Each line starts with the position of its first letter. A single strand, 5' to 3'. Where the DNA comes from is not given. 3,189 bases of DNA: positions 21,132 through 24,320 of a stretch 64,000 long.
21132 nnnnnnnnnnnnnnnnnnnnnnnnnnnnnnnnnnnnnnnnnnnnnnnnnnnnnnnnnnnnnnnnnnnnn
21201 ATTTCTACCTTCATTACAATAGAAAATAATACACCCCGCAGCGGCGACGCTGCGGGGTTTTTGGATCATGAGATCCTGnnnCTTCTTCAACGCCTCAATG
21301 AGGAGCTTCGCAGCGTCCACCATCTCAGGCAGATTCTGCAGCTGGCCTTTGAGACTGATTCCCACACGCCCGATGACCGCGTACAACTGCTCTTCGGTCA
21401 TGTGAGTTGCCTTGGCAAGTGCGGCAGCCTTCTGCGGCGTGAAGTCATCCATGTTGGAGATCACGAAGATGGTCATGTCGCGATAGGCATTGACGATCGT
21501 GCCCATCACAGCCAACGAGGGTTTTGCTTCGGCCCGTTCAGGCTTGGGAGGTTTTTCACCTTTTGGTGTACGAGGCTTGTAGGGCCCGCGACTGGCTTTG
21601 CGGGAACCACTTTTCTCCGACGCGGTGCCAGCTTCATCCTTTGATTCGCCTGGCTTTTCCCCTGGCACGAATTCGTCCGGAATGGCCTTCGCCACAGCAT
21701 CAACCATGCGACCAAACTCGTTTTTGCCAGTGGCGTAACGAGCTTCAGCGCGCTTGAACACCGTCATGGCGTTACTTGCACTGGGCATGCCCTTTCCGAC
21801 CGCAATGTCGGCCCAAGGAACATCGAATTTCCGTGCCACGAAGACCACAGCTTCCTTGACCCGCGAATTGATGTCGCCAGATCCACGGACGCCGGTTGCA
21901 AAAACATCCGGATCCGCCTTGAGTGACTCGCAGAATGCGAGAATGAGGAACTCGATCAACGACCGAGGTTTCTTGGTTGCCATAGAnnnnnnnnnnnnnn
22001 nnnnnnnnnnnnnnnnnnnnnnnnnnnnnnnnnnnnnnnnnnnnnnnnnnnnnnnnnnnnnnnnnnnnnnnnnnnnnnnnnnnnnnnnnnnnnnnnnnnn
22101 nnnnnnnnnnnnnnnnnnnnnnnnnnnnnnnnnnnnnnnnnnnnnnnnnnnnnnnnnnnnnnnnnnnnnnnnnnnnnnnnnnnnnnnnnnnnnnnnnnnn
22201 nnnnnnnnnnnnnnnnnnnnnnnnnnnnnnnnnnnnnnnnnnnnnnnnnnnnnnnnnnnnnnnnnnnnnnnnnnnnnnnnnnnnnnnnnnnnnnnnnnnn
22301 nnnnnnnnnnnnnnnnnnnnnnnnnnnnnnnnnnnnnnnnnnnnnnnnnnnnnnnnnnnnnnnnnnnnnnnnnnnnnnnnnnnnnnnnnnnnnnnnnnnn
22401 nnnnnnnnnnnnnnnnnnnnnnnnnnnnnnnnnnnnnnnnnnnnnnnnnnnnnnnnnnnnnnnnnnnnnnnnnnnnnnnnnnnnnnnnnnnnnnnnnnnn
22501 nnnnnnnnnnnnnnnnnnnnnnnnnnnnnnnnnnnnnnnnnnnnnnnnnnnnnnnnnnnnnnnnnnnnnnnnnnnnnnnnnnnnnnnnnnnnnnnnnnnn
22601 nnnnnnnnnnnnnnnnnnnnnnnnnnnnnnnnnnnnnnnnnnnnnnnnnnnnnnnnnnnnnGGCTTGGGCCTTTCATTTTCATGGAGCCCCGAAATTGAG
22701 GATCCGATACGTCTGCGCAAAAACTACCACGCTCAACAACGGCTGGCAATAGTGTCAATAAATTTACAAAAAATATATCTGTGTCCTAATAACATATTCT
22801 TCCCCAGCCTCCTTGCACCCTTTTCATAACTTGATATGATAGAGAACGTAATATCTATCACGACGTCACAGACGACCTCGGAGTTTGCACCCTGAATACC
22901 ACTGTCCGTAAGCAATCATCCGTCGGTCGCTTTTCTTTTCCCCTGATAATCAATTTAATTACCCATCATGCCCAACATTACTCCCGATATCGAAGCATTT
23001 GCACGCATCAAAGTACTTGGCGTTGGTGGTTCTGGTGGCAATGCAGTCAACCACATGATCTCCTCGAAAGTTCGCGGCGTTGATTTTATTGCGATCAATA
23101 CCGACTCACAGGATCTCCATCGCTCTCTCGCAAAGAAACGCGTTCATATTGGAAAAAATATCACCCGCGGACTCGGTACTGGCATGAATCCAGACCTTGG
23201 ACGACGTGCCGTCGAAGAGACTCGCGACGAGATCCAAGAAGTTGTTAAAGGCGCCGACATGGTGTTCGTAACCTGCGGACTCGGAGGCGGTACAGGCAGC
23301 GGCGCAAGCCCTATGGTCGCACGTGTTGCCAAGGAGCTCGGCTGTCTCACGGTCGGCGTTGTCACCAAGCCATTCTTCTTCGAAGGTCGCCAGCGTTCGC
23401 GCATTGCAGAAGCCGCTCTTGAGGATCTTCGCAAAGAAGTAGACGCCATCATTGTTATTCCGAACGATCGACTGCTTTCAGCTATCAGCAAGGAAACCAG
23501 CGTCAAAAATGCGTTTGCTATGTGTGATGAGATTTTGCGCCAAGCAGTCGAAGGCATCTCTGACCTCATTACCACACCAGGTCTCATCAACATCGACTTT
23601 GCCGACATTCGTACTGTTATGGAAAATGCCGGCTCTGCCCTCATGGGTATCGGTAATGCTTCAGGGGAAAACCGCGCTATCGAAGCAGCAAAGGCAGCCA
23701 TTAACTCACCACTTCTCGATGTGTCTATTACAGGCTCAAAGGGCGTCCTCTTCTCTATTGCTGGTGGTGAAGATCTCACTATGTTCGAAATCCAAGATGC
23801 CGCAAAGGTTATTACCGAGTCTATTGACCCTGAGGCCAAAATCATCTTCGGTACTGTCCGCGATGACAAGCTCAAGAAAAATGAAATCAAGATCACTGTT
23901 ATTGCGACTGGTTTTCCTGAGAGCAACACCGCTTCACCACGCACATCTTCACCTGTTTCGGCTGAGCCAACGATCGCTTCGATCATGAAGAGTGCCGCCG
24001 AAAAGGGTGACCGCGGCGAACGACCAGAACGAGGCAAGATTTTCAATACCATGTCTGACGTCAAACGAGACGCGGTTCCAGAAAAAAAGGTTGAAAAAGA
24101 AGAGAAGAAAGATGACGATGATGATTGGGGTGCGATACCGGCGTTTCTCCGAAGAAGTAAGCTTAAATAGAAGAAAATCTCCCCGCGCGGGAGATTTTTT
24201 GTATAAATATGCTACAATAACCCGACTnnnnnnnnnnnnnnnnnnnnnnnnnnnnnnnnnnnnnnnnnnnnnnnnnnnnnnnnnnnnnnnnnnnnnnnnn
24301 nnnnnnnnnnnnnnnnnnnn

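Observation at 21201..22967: GC-rich 460-aa gene of unknown function on the opposite strand between ftsA and ftsZ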

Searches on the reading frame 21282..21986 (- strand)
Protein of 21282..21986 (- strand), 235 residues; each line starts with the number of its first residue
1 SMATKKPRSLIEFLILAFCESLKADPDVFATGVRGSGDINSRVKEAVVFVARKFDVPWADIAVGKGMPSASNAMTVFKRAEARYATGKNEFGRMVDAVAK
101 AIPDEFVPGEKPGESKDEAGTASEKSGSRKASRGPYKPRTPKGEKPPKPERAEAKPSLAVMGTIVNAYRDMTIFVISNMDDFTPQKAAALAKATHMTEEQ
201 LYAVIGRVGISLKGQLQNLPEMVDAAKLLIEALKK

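Call 55: predict_structure(alignment_id=A5)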
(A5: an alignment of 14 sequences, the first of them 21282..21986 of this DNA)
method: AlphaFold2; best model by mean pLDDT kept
length: 235 residues; sequences in the alignment: 14
mean_pLDDT: 74.0   pTM: 0.45
mean pLDDT of the five models: 74.0, 73.9, 73.0, 71.9, 70.7
residues with pLDDT >= 90: 57; 70-90: 106; 50-70: 21; < 50: 51
segments of 3 or more residues with pLDDT < 50: 1-3, 111-132, 136-138, 140-161
pLDDT, mean of each block of 10 residues (from residue 1): 68 93 89 76 94 91 88 92 87 92 80 35 38 48 41 41 68 84 85 86 86 72 75 69
secondary structure, 60 per line:
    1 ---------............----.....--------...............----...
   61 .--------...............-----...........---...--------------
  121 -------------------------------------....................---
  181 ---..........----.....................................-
elements in order: H10-21 H26-30 H39-53 H58-61 H70-84 H90-100 H158-177 H184-193 H198-234

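Call 58: fold_search(model_id=the predicted structure, library=pdb)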
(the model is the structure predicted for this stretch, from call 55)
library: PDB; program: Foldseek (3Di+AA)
matches with E <= 10: 97; with E <= 0.001: 0
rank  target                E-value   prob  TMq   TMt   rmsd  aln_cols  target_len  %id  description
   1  3pvp_B                9.7e-02  1.00  0.32  0.71   2.8        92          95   12  Structure of Mycobacterium tuberculosis DnaA-DBD in complex with box2 DNA (released 2011-05-25)
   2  3pvp_A                1.2e-01  1.00  0.32  0.70   2.8        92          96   13  Structure of Mycobacterium tuberculosis DnaA-DBD in complex with box2 DNA (released 2011-05-25)
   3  1j1v_A                2.0e-01  1.00  0.34  0.77   2.3        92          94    9  Crystal structure of DnaA domainIV complexed with DnaAbox DNA (released 2003-04-22)
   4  1l8q                  4.5e-01  0.99  0.33  0.24   3.3       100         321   12  CRYSTAL STRUCTURE OF DNA REPLICATION INITIATION FACTOR (released 2002-09-25)
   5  8btg_A                5.0e-01  0.99  0.34  0.24   4.3        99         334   10  Cryo-EM structure of the bacterial replication origin opening basal unwinding system (released 2024-02-14)
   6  8btg_B                5.8e-01  0.99  0.34  0.25   4.2       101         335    8  Cryo-EM structure of the bacterial replication origin opening basal unwinding system (released 2024-02-14)
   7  8dy9_F                1.4e+00  0.08  0.16  0.13  26.8       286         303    9  Streptomyces venezuelae RNAP unconstrained open promoter complex with WhiA and WhiB transcription factors (released 2023-03-01)
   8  4czd_B                1.7e+00  0.77  0.16  0.23   3.4        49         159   26  Sirohaem decarboxylase AhbA/B - an enzyme with structural homology to the Lrp/AsnC transcription factor family that is (released 2014-06-11)
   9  5ipl_F                2.0e+00  0.05  0.14  0.12  26.4       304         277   10  SigmaS-transcription initiation complex with 4-nt nascent RNA (released 2016-03-30)
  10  8a22_Yc               2.7e+00  0.66  0.20  0.28   8.6        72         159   15  Structure of the mitochondrial ribosome from Polytomella magna (released 2022-11-16)
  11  8hkc_E                2.7e+00  0.02  0.11  0.10  21.7       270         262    8  Cryo-EM structure of E. coli RNAP sigma32 complex (released 2023-05-31)
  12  9a4r_A                3.3e+00  0.07  0.16  0.17  25.6       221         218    8  Integrative model of RPSH-RPOB by crosslinking MS and deep learning (released 2024-09-18)
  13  9gvf                  3.4e+00  0.05  0.14  0.16  17.9       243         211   10  Crystal structure of a computationally designed protein (released 2025-10-08)
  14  4rgr_B                3.6e+00  0.23  0.17  0.26   9.4       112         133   11  Crystal Structure of Putative MarR Family Transcriptional Regulator HcaR from Acinetobacter sp. ADP (released 2015-03-04)
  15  9a7s_A                3.8e+00  0.04  0.14  0.14  25.2       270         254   12  Integrative model of RPSD-RPOB by crosslinking MS and deep learning (released 2024-09-18)
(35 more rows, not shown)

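Call 69: search_protein_families(library=pfam, alignment_id=A5, max_evalue=10)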
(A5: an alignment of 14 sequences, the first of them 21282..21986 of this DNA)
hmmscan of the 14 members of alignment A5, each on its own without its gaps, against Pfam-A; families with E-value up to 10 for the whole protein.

A. member 1, window:21282-21986:- (235 aa): 1 family
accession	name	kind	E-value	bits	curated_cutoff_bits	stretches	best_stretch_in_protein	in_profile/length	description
PF21713.2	DncV_C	-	0.0055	17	28.4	1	57-118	13-74/135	Cyclic GMP-AMP synthase, C-terminal domain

B. families by the number of members that match (of 14 scanned): 22 families
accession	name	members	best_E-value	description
PF21713.2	DncV_C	4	0.003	Cyclic GMP-AMP synthase, C-terminal domain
PF08281.18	Sigma70_r4_2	2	0.00016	Sigma-70, region 4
PF16365.12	EutK_C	1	0.0026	Ethanolamine utilization protein EutK C-terminus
PF12324.14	HTH_15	1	0.0057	Helix-turn-helix domain of alkylmercury lyase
PF22980.2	Myb_DNA-bind_8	1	0.0075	Myb-like DNA-binding domain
PF13412.12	HTH_24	1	0.017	Winged helix-turn-helix DNA-binding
PF06969.22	HemN_C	1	0.019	HemN C-terminal domain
PF13613.12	HTH_Tnp_4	1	0.019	Helix-turn-helix of DDE superfamily endonuclease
PF21476.4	PF0610-like_N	1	0.026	PF0610-like, N-terminal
PF04534.17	Herpes_UL56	1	0.03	Herpesvirus UL56 protein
PF02796.21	HTH_7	1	0.068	Helix-turn-helix domain of resolvase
PF08220.18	HTH_DeoR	1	0.095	DeoR-like helix-turn-helix domain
PF01399.33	PCI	1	0.13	PCI domain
PF21368.3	AI2M-like_HNH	1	0.14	AI2M/AI1M-like, HNH endonuclease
PF19610.4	DUF6115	1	0.15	Family of unknown function (DUF6115)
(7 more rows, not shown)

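Call 86: find_homologous_proteins(query=A5, max_evalue=0.01)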
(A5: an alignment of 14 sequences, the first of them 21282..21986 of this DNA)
Query A5 (14 sequences) (235 aa, profile of the alignment): 4 proteins with E <= 0.01 among 5914 candidates.
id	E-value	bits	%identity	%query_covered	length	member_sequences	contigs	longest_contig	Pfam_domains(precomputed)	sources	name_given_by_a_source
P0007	5.2e-86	306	55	94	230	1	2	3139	-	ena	-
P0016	2.2e-50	190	24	67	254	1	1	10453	-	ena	-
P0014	2.9e-47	179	21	90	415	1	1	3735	-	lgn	-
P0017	2.6e-36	144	33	27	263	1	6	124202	-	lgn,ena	-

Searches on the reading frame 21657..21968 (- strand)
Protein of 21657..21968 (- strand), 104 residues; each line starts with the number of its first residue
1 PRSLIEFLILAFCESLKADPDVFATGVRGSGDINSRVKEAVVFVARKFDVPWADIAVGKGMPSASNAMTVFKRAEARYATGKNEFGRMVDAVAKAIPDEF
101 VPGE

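Call 46: search_solved_structures(query=A3, max_evalue=10, show_alignments=3)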
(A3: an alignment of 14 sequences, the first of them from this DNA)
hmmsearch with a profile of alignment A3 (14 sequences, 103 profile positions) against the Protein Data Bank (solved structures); distinct sequences matched with E-value up to 10: 1.
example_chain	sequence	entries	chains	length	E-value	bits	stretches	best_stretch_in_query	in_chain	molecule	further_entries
2z4r_A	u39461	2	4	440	0.12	16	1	7-98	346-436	Chromosomal replication initiator protein dnaA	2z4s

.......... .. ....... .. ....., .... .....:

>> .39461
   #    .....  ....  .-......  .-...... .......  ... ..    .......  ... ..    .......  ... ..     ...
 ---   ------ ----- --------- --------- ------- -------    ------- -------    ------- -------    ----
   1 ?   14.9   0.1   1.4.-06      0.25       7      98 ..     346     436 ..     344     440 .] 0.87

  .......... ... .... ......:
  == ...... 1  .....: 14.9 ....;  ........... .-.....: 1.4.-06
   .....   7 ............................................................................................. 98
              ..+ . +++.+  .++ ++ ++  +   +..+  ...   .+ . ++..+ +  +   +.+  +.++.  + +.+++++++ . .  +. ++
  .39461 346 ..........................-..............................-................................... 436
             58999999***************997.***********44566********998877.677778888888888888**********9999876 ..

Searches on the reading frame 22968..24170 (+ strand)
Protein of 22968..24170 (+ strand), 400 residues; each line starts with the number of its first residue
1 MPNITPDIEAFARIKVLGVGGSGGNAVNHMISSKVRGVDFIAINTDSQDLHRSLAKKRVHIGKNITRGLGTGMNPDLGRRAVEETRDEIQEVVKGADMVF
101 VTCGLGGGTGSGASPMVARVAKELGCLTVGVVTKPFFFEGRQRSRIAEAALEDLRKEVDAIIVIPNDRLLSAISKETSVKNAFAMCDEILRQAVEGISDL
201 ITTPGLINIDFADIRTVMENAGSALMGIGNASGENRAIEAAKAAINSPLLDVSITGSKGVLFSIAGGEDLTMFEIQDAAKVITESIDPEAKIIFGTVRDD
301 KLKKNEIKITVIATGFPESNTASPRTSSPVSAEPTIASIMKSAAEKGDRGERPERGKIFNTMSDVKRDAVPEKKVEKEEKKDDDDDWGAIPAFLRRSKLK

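Call 3: search_protein_families(library=pfam, proteins=[window:22968-24170:+], max_evalue=1)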
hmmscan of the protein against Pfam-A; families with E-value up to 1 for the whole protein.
window:22968-24170:+ (400 aa): 4 families
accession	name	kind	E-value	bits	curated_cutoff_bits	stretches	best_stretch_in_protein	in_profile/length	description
PF00091.31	Tubulin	-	2.5e-47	162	33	1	13-172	1-188/190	Tubulin/FtsZ family, GTPase domain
PF12327.13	FtsZ_C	-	1.3e-33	115.6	27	1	222-316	1-94/95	FtsZ family, C-terminal domain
PF13809.12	Tubulin_2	-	0.0042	16.8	27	1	92-120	158-185/356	Tubulin like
PF01262.27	AlaDh_PNT_C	-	0.079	12.8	23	1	12-103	29-100/214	Alanine dehydrogenase/PNT, C-terminal domain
